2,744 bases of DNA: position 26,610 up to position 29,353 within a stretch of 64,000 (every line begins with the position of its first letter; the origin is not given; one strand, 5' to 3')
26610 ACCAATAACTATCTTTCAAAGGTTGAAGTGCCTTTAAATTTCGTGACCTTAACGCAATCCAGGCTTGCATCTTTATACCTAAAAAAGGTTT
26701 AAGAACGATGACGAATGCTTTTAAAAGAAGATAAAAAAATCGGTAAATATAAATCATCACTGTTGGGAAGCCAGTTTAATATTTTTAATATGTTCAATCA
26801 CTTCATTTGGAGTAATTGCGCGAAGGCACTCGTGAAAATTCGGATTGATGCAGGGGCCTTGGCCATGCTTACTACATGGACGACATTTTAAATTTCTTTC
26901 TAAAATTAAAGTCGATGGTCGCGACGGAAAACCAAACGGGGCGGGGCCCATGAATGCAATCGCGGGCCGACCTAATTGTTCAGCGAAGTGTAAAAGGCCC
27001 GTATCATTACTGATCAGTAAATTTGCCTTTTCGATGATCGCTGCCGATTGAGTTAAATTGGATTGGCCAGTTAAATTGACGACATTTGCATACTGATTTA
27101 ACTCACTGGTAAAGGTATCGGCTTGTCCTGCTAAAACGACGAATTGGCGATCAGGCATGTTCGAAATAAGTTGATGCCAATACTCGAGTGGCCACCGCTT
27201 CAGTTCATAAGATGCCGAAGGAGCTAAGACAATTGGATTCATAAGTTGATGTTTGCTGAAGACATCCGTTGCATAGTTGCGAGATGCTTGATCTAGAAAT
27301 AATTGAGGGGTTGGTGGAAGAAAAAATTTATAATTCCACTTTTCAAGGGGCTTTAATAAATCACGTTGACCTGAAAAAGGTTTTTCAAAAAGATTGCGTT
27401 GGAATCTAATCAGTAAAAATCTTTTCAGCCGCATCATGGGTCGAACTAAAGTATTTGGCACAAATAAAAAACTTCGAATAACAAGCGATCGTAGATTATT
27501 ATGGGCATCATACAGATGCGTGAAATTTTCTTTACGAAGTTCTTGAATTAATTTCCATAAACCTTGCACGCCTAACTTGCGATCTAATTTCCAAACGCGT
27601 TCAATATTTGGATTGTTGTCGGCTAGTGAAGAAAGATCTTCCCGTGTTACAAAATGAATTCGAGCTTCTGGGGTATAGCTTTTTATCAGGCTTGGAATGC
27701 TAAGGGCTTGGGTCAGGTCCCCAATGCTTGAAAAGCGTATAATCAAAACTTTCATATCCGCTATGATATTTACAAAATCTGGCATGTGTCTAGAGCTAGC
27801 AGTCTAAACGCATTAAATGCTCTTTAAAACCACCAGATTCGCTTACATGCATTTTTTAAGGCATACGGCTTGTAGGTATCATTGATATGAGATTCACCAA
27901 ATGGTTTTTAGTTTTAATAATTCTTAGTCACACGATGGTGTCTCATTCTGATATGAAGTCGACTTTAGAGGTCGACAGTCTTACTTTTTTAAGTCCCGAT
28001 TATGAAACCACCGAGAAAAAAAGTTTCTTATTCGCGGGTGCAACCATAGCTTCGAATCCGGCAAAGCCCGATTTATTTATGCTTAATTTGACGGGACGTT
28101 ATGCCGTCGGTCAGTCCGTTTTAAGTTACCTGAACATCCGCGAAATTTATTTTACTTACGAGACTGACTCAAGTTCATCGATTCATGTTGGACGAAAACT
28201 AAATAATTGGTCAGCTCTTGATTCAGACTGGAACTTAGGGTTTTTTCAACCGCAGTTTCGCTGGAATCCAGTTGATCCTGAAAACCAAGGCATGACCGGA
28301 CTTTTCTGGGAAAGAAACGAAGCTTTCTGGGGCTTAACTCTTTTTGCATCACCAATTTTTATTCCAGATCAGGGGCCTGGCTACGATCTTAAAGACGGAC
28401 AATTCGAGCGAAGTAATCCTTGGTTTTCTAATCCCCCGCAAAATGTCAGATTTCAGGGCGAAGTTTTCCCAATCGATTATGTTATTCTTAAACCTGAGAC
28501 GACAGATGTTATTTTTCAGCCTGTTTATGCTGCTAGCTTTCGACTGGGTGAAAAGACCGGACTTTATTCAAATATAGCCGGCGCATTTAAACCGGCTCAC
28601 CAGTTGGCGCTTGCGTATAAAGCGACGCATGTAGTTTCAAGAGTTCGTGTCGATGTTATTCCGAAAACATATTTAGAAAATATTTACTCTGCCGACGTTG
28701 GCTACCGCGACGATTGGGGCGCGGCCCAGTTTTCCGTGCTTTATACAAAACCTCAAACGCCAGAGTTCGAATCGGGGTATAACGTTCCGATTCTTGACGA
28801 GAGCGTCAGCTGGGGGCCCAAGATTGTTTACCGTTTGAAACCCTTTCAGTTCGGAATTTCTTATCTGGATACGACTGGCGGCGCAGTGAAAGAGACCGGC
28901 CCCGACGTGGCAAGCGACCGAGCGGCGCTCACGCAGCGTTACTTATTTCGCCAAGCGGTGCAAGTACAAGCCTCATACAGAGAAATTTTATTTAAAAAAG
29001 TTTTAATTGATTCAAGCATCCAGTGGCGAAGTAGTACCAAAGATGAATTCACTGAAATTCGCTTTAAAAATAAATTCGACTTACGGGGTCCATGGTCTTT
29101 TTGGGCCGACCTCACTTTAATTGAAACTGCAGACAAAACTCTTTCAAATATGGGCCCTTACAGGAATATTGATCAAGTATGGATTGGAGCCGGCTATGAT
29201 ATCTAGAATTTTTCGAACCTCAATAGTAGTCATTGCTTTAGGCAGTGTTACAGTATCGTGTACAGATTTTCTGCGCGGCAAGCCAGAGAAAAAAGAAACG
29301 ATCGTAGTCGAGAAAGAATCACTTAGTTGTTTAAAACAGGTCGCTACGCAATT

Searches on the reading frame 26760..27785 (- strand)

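Call 32: search_protein_families(library=pfam, proteins=[window:26760-27785:-], max_evalue=0.001)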
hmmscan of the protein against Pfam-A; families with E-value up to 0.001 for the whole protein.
window:26760-27785:- (342 aa): 1 family
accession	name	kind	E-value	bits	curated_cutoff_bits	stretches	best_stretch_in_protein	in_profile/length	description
PF01075.23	Glyco_transf_9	-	6e-24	85.1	22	1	77-305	2-237/247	Glycosyltransferase family 9 (heptosyltransferase)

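Call 48: search_protein_families(library=ncbifam, proteins=[window:26760-27785:-], max_evalue=0.01)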
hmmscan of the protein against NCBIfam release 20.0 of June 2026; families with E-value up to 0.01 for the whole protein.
window:26760-27785:- (342 aa): 6 families
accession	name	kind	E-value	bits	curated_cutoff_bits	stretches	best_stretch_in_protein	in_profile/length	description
TIGR02195.1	heptsyl_trn_II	equivalog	2.4e-29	102.5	134.6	1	12-336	1-337/339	lipopolysaccharide heptosyltransferase II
TIGR02193.1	heptsyl_trn_I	equivalog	8.2e-25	87.7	185.3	2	175-283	173-285/320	lipopolysaccharide heptosyltransferase I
NF008162.0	PRK10916.1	equivalog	7.6e-18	64.8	569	1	11-338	1-344/348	ADP-heptose--LPS heptosyltransferase RfaF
TIGR02201.1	heptsyl_trn_III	equivalog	1.4e-15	57.2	170.2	2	13-102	2-97/344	putative lipopolysaccharide heptosyltransferase III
NF008204.0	PRK10964.1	equivalog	5.5e-11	42.2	437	1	185-282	181-282/322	lipopolysaccharide heptosyltransferase RfaC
NF007742.0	PRK10422.1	equivalog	7.3e-09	34.9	467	1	12-285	7-294/352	lipopolysaccharide core heptosyltransferase RfaQ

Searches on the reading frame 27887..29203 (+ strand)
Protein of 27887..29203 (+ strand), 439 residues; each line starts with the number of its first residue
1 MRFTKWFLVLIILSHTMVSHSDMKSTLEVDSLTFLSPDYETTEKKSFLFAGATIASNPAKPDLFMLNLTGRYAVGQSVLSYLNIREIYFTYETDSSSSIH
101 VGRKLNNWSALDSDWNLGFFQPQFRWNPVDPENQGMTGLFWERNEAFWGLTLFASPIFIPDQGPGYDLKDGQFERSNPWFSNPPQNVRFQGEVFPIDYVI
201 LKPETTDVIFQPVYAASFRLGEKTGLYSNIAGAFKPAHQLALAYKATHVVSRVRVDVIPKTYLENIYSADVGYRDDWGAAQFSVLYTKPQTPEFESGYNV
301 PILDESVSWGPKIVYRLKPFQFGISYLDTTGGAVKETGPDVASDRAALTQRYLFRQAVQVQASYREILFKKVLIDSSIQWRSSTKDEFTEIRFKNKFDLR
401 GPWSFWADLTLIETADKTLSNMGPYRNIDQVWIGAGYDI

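Call 5: search_protein_families(library=pfam, proteins=[window:27887-29203:+], max_evalue=1)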
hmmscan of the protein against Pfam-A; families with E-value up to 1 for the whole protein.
window:27887-29203:+ (439 aa): 0 families

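Call 6: search_protein_families(library=ncbifam, proteins=[window:27887-29203:+], max_evalue=1)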
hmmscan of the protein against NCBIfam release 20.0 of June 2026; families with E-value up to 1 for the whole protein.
window:27887-29203:+ (439 aa): 0 families

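Call 7: find_homologous_proteins(query=window:27887-29203:+)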
Query window:27887-29203:+ (439 aa): 116 proteins with E <= 0.001 among 2743 candidates.
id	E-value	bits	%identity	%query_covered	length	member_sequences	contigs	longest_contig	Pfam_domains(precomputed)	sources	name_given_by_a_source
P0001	0.0e+0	1016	100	100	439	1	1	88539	-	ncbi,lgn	-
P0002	1.1e-236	804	75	100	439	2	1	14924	-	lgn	-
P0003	3.0e-233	793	74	100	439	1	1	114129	-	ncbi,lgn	-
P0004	5.0e-209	713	66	100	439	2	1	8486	-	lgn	-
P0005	9.5e-185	633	61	96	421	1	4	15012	-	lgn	-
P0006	1.7e-181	622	61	100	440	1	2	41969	-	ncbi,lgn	-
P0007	7.3e-181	620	58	99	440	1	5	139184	-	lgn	-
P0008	8.9e-181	620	61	96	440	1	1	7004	-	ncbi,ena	-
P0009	2.4e-180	618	59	100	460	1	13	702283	-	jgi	jgi:hypothetical protein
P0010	7.1e-180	617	57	99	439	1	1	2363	-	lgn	-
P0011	1.4e-179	616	56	100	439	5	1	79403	-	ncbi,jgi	jgi:hypothetical protein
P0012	7.2e-179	614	58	96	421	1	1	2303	-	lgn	-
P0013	2.9e-178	612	59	96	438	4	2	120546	-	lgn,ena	-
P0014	3.1e-177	608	58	100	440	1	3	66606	-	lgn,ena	-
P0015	5.4e-176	604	57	98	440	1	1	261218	-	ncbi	ncbi:MAG: hypothetical protein WA160_15480 [Pseudobdellovibrio sp.]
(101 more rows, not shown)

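Call 16: find_related_loci(query=A1, collection=genome_contigs, flank=6000)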
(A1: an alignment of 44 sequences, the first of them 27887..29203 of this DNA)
Query A1 (439 aa) in genome_contigs; peptide patterns used: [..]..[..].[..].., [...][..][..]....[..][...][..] (x = any residue, [..] = any of these).
133 stretches matched a pattern; 87 encode a relative of the query (tblastn E <= 1e-3); the best 80 are kept; 80 distinct loci.
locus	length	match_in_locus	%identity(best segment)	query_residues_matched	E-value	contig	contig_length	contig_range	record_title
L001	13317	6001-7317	75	1-439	0e+0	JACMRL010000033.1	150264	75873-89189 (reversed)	MAG: Bdellovibrio sp. isolate LF-bin-57 FL-bin-57-contig-k141_2238044, whole genome shotgun sequence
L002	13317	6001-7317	74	1-439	0e+0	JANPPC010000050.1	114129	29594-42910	MAG: Bdellovibrio sp. isolate VAR_83_metabat_497 VAR_83_k141_1361462, whole genome shotgun sequence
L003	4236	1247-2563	57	1-439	0e+0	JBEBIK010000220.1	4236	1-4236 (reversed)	MAG: Pseudobdellovibrio sp. isolate SF1_2_22 NODE_23718_length_4236_cov_3.400290, whole genome shotgun sequence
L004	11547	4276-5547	58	16-439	3e-180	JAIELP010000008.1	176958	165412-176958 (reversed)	MAG: bacterium isolate co.spades.CONCOCT.1kb_080 c_000000000012, whole genome shotgun sequence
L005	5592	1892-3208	56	1-439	0e+0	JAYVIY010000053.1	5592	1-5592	MAG: Pseudobdellovibrio sp. isolate GL52_DN_concoct_128 GL52_DN_concoct_128_52, whole genome shotgun sequence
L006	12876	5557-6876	61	1-439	1e-179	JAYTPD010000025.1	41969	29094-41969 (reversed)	MAG: Bdellovibrio sp. isolate GFS_4323 GFS_4323_24, whole genome shotgun sequence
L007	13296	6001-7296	58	9-439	4e-179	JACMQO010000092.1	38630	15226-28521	MAG: Bdellovibrio sp. isolate LF-bin-439 FL-bin-439-contig-k141_1356719, whole genome shotgun sequence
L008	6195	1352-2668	56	1-439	1e-180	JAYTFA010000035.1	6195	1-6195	MAG: Pseudobdellovibrio sp. isolate GFS_2127 GFS_2127_34, whole genome shotgun sequence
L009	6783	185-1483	56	7-439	2e-178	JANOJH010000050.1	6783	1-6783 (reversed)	MAG: Bdellovibrio sp. isolate SOY_63_concoct_152_sub SOY_63_k141_2234650, whole genome shotgun sequence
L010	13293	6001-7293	57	9-439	2e-175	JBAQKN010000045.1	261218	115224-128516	MAG: Pseudobdellovibrio sp. isolate MFD12081_ilm_asm_bin6 k127_24971, whole genome shotgun sequence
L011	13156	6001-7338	55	1-439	1e-172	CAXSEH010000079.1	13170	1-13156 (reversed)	MAG: uncultured Bdellovibrionales bacterium isolate private_X16_metawrap_bin.31 genome assembly, contig: private_X16_met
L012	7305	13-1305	54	9-439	1e-168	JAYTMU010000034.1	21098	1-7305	MAG: Bdellovibrionales bacterium isolate GFS_3818 GFS_3818_33, whole genome shotgun sequence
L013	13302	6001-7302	51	5-438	2e-162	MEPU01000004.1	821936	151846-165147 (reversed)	MAG: Bdellovibrionales bacterium RIFCSPHIGHO2_01_FULL_40_29 rifcsphigho2_01_scaffold_2, whole genome shotgun sequence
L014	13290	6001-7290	50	9-439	1e-155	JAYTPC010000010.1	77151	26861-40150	MAG: Bdellovibrionales bacterium isolate GFS_4320 GFS_4320_9, whole genome shotgun sequence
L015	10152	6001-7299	50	9-439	2e-155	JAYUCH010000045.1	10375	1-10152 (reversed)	MAG: Bdellovibrionales bacterium isolate GFS_6910 GFS_6910_44, whole genome shotgun sequence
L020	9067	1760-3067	47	1-438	2e-143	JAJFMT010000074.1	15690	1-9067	MAG: Pseudobdellovibrio sp. isolate C_No_T20_A_bin.53 scaffold_3763, whole genome shotgun sequence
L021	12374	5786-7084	46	7-439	9e-141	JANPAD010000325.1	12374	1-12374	MAG: Bdellovibrio sp. isolate VAR_79_metabat_328 VAR_79_k141_3591917, whole genome shotgun sequence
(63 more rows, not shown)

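Call 20: predict_structure(alignment_id=A1)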
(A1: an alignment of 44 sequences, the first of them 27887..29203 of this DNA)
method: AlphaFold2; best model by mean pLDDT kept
length: 439 residues; sequences in the alignment: 44
mean_pLDDT: 90.8   pTM: 0.84
mean pLDDT of the five models: 90.8, 90.1, 89.7, 88.9, 88.0
residues with pLDDT >= 90: 295; 70-90: 131; 50-70: 11; < 50: 2
segments of 3 or more residues with pLDDT < 50: none
pLDDT, mean of each block of 10 residues (from residue 1): 77 61 87 91 92 89 90 93 95 94 95 94 92 95 95 95 89 89 80 87 90 96 94 94 88 90 97 97 97 89 96 97 98 88 78 94 94 95 94 94 93 81 88 94
secondary structure, 60 per line:
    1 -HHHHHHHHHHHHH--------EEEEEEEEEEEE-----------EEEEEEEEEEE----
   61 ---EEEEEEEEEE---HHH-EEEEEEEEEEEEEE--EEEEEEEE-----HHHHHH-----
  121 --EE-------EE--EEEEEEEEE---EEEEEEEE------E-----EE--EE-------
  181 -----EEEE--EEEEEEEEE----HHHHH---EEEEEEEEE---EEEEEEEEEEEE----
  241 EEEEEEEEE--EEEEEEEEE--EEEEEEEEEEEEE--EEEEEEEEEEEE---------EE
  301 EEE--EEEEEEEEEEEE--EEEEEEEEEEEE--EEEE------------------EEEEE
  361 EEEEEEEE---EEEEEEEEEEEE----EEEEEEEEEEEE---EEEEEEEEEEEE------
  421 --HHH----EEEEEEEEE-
elements in order: H2-14 E23-34 E46-56 E64-73 E81-94 E97-104 H110-115 E136-144 E148-155 E186-189 E192-200 H205-209 E213-221 E225-236 E241-249 E252-260 E263-275 E278-289 E299-303 E306-317 E320-331 E334-337 E356-368 E372-383 E388-399 E403-414 E430-438
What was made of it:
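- On Slam (surface lipoprotein assembly modulator): The model starts its barrel right after the signal peptide, with no N-terminal helical domain (call 20).
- On LptD/LptE: No N-terminal domain on the barrel (call 20).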

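Call 23: fold_search(model_id=the predicted structure, library=pdb)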
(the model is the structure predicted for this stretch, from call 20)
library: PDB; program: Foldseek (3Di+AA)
matches with E <= 10: 870; with E <= 0.001: 209
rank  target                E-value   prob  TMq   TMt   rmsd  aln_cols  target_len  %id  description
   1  8rqp                  3.4e-09  1.00  0.51  0.50   9.3       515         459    9  In meso structure of the alginate exporter, AlgE, from Pseudomonas aeruginosa in 7.10 monoacylglycerol (released 2024-04-03)
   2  8pz4                  3.4e-09  1.00  0.50  0.48  10.3       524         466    9  Structure of alginate transporter, AlgE, solved at wavelength 2.755 A (released 2023-10-25)
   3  3rbh_A                4.1e-09  1.00  0.50  0.51  10.7       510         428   10  Structure of alginate export protein AlgE from Pseudomonas aeruginosa (released 2011-07-27)
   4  5ldv                  5.6e-09  1.00  0.38  0.40  10.9       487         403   10  Crystal Structures of MOMP from Campylobacter jejuni (released 2016-10-26)
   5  8q2o                  5.9e-09  1.00  0.51  0.49   9.3       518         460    9  Structure of alginate transporter AlgE from P. aeruginosa PAO1 by using Se-MAG for the the lipid cubic phase crystalliza (released 2024-05-15)
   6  5ldt_A                5.9e-09  1.00  0.37  0.39  11.5       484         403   10  Crystal Structures of MOMP from Campylobacter jejuni (released 2016-10-26)
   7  3rbh_C                6.2e-09  1.00  0.50  0.53   9.1       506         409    9  Structure of alginate export protein AlgE from Pseudomonas aeruginosa (released 2011-07-27)
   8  7acg                  6.8e-09  1.00  0.51  0.49  10.7       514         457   10  In meso structure of the alginate exporter, AlgE, from Pseudomonas aeruginosa in 9.8 monoacylglycerol (released 2020-12-16)
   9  4b61_A                6.8e-09  1.00  0.49  0.50  11.3       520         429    9  In meso structure of alginate transporter, AlgE, from Pseudomoas aeruginosa, PAO1. Crystal form 3. (released 2013-07-17)
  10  4afk                  8.2e-09  1.00  0.50  0.51  10.9       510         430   10  In meso structure of alginate transporter, AlgE, from Pseudomonas aeruginosa, PAO1 (released 2013-02-06)
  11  4xnk                  1.0e-08  1.00  0.50  0.52  11.1       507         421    9  X-ray structure of AlgE1 (released 2015-06-03)
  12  5d5d                  1.5e-08  1.00  0.50  0.54  10.7       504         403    9  In meso in situ serial X-ray crystallography structure of AlgE at 100 K (released 2016-01-13)
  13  3rbh_B                1.5e-08  1.00  0.51  0.52   9.3       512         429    9  Structure of alginate export protein AlgE from Pseudomonas aeruginosa (released 2011-07-27)
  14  5iyu                  1.8e-08  1.00  0.50  0.51  10.0       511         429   10  AlgE_CIM (released 2017-04-05)
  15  1osm_A                2.1e-08  1.00  0.41  0.50  10.9       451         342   11  OSMOPORIN (OMPK36) FROM KLEBSIELLA PNEUMONIAE (released 1999-07-26)
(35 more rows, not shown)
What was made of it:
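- On Outer-membrane beta-barrel protein (generic): The confident all-beta model has OM barrels as all listed top Foldseek hits, 209 of them with E<=0.001 (calls 20, 23).
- Closest known: AlgE. Same: AlgE is the best structural neighbour of B1 (Foldseek E 3e-9, TM ~0.5; call 23).
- Closest known: General and specific porins with a constriction loop L3. Same: Porins are among the top structural hits (call 23).
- Checked: 'Beta-rich barrel-like' holds for B1: the AF2 model has pLDDT 90.8, is all-beta and its top Foldseek hits are OM barrels (calls 20, 23).
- Top structural neighbours are AlgE, MOMP, OccK and porins (call 23). AlgE is the top structural neighbour of the barrel (call 23).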

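Call 30: search_solved_structures(query=A1, max_evalue=1)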
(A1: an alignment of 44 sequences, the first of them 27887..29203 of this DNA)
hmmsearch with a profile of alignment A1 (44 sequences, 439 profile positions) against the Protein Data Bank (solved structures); distinct sequences matched with E-value up to 1: 0.

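Call 40: search_protein_representatives(alignment_id=A1)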
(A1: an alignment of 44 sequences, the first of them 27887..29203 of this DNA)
Query: 44 sequences, 439 profile positions. Proteins with E-value up to 0.001 (for the whole library): 992; up to 1e-10: 874; up to 1e-30: 668. The best 150 are listed.
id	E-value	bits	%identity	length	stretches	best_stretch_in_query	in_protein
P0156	1.5e-171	587.6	-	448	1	5-439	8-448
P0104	8.1e-166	568.7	-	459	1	5-439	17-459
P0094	2.1e-161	554.1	-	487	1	4-439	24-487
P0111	3.8e-151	520.3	-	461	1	8-439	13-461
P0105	7.7e-145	499.6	-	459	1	10-439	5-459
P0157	8.5e-140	482.9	-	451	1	6-439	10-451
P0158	1.8e-139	481.9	-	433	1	4-439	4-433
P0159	5.1e-138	477.1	-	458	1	5-438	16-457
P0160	1.9e-134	465.3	-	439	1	8-439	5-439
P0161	2.4e-133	461.7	-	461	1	6-439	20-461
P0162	1.9e-131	455.4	-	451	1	4-439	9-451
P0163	1.6e-128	445.8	-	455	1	6-439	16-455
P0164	8.9e-126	436.7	-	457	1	5-439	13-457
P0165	1.1e-124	433.1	-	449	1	5-439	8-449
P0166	1.5e-124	432.7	-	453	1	5-439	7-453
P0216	1.3e-86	307.6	-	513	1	15-439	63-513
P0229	1.8e-83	297.3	-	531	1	19-438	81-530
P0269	1.9e-76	274.2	-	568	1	66-439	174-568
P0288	8.5e-75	268.7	-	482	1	49-430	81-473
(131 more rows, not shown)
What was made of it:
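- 27887..29206 (+): B1: outer-membrane beta-barrel (439 aa; signal peptide ..VSHS|D; C-terminus ..GAGYDI). AF2 pLDDT 90.8, pTM 0.84, 24 beta segments (call 20); Foldseek AlgE/MOMP/porins, E~3e-9, TM~0.5 (call 23); 116 homologues (call 7); 992 clusters at 50% identity (call 40)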

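Call 49: search_protein_families(library=pfam, alignment_id=A1, max_evalue=0.1)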
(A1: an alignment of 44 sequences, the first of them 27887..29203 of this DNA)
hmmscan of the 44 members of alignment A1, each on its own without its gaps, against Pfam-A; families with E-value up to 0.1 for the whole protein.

A. member 1, window:27887-29203:+ (439 aa): 0 families

B. families by the number of members that match (of 44 scanned): 3 families
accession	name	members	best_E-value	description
PF23061.1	CUB_M02D8_5_2nd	1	0.028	M02D8_5-like, second CUB domain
PF18699.6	MRPL52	1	0.082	Mitoribosomal protein mL52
PF20411.3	DUF6697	1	0.091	Domain of unknown function (DUF6697)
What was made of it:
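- On Slam (surface lipoprotein assembly modulator): 44 family members at E<=0.1 gave only 3 scattered chance hits (call 49).
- On AlgE/AlgK-type exporter: No profile match (calls 5, 30, 49).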

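Call 62: find_encoding_contigs(protein=P0269, flank=6000, max_places=2)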
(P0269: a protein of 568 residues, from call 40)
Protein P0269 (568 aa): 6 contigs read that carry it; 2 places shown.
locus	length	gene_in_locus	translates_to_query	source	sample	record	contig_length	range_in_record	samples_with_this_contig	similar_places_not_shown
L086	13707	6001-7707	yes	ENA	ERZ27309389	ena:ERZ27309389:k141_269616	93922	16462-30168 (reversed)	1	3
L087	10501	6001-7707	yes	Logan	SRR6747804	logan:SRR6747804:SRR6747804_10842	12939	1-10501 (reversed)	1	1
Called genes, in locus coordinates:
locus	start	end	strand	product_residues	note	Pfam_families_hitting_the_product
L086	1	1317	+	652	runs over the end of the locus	PF00083:Sugar_tr, PF07690:MFS_1, PF03137:OATP, PF03009:GDPD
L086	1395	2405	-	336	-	PF08496:Peptidase_S49_N, PF01972:SDH_protease (faint), PF01343:Peptidase_S49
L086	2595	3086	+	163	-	-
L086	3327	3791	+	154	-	PF11750:DUF3307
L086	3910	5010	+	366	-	PF00246:Peptidase_M14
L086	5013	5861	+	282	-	PF00561:Abhydrolase_1, PF12697:Abhydrolase_6, PF12146:Hydrolase_4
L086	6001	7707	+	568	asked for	-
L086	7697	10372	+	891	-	-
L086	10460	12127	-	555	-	PF00082:Peptidase_S8 (faint)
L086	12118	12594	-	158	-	-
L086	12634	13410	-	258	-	PF00072:Response_reg, PF00486:Trans_reg_C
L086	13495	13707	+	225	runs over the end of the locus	-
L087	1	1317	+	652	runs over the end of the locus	PF00083:Sugar_tr, PF07690:MFS_1, PF03137:OATP, PF03009:GDPD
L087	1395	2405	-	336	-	PF08496:Peptidase_S49_N, PF01972:SDH_protease (faint), PF01343:Peptidase_S49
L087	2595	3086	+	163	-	-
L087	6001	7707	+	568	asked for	-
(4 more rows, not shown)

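Call 63: find_encoding_contigs(protein=P0229, flank=6000, max_places=1)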
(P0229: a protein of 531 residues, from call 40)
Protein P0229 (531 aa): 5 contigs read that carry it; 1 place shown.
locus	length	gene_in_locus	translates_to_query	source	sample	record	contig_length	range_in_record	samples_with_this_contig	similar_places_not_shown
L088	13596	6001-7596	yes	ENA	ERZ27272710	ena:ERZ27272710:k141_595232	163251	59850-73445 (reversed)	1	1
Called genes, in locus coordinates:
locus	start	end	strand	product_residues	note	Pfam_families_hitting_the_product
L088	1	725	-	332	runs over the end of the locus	PF03741:TerC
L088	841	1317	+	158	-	-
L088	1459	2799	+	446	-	-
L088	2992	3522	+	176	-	-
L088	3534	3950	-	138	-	-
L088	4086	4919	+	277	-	PF01149:Fapy_DNA_glyco, PF06831:H2TH, PF06827:zf-FPG_IleRS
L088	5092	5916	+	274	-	PF00561:Abhydrolase_1 (weak), PF12146:Hydrolase_4, PF12697:Abhydrolase_6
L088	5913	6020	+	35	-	-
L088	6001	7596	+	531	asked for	-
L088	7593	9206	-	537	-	PF00082:Peptidase_S8 (faint)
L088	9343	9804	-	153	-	-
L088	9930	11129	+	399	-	PF01170:UPF0020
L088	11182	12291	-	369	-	PF19580:Exo_endo_phos_3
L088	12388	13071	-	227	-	PF09335:VTT_dom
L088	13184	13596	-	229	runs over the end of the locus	PF00160:Pro_isomerase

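Call 64: find_encoding_contigs(protein=P0216, flank=6000, max_places=1)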
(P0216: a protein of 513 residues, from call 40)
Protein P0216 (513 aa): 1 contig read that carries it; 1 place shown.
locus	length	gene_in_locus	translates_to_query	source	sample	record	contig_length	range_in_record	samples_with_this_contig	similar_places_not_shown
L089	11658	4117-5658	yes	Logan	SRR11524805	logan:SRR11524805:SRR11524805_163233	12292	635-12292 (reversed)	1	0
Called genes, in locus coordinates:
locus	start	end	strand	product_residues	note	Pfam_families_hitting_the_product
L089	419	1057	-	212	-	PF13759:2OG-FeII_Oxy_5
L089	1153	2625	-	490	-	PF04413:Glycos_transf_N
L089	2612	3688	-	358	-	PF01075:Glyco_transf_9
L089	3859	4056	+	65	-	-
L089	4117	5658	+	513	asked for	-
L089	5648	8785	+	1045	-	-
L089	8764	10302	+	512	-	PF01170:UPF0020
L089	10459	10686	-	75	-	-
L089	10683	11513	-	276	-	-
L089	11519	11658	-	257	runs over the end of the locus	?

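Call 65: find_encoding_contigs(protein=P0288, flank=6000, max_places=1)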
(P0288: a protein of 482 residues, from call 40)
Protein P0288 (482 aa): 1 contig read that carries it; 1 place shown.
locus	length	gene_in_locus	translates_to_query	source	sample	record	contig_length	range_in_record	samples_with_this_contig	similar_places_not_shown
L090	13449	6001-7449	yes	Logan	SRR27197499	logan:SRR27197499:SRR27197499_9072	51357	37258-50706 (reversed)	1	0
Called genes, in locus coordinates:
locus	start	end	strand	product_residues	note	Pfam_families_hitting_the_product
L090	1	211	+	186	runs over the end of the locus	-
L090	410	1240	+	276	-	PF01149:Fapy_DNA_glyco, PF06831:H2TH, PF06827:zf-FPG_IleRS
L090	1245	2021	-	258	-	PF00106:adh_short, PF08659:KR, PF13561:adh_short_C2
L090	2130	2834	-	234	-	PF00849:PseudoU_synth_2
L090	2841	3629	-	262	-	PF12849:PBP_like_2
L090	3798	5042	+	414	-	PF00246:Peptidase_M14, PF10994:DUF2817 (faint)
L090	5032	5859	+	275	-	PF00561:Abhydrolase_1, PF12697:Abhydrolase_6, PF12146:Hydrolase_4, PF06821:Ser_hydrolase (weak)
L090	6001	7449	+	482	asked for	-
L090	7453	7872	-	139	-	PF01894:YjbQ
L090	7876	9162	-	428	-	PF00082:Peptidase_S8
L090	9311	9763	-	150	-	-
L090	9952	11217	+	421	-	PF01170:UPF0020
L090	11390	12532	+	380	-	-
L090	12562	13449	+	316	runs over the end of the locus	PF00756:Esterase (weak), PF00326:Peptidase_S9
